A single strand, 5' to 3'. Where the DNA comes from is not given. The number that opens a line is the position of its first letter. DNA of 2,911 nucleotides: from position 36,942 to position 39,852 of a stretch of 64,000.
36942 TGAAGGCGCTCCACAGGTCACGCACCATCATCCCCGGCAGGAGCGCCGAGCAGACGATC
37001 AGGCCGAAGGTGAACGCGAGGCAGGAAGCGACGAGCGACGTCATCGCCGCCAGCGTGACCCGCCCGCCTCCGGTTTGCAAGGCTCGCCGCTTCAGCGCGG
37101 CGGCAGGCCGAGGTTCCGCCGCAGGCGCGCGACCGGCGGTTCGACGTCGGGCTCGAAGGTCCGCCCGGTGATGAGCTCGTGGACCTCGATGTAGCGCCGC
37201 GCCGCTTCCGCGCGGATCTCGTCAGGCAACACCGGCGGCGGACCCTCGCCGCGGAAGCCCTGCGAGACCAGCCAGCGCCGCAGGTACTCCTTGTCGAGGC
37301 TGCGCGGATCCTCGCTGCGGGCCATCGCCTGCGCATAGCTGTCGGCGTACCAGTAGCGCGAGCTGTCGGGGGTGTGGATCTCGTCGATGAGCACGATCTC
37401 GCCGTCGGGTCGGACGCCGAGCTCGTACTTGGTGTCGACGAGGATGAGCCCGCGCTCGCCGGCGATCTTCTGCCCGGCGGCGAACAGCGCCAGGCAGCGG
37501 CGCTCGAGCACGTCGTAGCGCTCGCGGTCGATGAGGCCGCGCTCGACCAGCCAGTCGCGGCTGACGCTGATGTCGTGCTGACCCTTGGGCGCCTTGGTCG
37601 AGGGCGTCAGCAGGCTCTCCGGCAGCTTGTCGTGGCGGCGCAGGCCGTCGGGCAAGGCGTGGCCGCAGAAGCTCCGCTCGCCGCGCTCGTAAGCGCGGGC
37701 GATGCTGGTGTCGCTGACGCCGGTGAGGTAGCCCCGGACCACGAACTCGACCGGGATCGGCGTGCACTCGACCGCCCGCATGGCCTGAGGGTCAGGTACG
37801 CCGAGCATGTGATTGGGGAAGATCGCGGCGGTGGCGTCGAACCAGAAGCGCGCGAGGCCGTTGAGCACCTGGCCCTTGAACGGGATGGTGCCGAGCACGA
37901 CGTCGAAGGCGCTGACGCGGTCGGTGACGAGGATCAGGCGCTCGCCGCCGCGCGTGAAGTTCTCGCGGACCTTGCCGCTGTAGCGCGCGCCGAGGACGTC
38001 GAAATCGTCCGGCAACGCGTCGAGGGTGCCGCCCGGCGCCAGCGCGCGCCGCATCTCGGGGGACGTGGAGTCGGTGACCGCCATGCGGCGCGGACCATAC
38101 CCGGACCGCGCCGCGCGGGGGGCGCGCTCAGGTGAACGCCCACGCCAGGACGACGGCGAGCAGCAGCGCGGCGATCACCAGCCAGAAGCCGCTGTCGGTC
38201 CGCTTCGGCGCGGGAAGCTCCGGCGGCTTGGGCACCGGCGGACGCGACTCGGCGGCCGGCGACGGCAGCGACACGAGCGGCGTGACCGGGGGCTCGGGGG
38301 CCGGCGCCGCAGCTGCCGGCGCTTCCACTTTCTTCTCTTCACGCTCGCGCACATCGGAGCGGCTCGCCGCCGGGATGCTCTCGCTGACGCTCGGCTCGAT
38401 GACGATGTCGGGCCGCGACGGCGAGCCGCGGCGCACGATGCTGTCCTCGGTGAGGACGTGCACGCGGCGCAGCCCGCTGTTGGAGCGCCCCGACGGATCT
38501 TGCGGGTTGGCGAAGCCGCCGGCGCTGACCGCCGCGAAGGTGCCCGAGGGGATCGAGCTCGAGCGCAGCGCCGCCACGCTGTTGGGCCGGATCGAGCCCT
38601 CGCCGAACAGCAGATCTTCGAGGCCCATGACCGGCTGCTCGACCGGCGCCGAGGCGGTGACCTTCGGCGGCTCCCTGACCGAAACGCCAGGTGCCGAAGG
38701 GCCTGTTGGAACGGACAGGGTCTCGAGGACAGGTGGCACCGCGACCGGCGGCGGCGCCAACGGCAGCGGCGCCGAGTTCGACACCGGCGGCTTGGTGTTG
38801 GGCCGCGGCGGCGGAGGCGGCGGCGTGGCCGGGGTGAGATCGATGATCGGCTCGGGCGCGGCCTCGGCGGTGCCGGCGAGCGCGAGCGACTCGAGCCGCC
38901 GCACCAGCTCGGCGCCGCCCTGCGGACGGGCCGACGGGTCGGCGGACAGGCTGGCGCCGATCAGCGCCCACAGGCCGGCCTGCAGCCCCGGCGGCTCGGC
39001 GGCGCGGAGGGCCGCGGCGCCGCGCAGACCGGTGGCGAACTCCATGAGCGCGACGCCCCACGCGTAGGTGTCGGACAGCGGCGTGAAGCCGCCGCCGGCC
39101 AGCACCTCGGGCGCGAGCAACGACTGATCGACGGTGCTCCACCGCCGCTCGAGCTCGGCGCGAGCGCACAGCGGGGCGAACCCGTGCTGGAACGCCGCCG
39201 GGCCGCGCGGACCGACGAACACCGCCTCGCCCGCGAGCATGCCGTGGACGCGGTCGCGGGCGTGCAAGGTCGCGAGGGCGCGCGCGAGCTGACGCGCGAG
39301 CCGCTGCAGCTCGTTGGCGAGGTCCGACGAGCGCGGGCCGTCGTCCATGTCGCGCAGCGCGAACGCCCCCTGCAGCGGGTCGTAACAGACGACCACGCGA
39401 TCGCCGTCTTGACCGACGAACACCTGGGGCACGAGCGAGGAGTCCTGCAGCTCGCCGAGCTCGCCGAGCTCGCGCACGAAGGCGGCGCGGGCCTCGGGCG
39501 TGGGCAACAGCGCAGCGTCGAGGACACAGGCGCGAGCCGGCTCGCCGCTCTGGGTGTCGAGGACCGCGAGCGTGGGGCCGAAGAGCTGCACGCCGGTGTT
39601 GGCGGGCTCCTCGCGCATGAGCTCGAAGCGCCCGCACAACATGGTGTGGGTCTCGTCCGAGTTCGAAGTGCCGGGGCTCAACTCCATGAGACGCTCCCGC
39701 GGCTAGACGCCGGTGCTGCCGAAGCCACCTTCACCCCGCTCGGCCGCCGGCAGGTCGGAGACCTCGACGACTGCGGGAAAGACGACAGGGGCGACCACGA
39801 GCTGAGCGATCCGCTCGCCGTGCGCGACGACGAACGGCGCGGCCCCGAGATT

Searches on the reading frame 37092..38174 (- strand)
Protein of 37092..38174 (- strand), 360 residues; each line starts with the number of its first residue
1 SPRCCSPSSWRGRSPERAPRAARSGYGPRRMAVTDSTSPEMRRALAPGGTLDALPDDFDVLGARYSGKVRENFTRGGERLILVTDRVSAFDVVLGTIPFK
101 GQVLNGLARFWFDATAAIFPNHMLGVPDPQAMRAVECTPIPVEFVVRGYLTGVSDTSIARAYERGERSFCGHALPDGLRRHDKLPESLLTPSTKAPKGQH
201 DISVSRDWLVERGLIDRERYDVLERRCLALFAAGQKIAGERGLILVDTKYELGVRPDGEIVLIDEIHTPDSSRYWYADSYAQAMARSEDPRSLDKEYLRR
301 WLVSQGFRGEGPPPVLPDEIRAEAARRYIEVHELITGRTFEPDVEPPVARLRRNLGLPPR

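Call 45: search_protein_families(library=pfam, proteins=[window:37092-38174:-], max_evalue=0.00001)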
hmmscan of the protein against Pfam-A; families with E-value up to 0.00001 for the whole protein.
window:37092-38174:- (360 aa): 1 family
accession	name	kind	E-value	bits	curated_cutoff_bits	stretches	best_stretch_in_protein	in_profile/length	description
PF01259.24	SAICAR_synt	-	2.2e-60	204.8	20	1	65-304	3-221/233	SAICAR synthetase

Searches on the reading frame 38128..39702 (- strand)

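Call 45: search_protein_families(library=pfam, proteins=[window:38128-39702:-], max_evalue=0.00001)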
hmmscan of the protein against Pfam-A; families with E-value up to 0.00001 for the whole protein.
window:38128-39702:- (524 aa): 1 family
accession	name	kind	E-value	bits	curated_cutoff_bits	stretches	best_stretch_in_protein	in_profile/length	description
PF07714.23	PK_Tyr_Ser-Thr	-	1.3e-06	28.3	23.1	1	71-224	44-199/258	Protein tyrosine and serine/threonine kinase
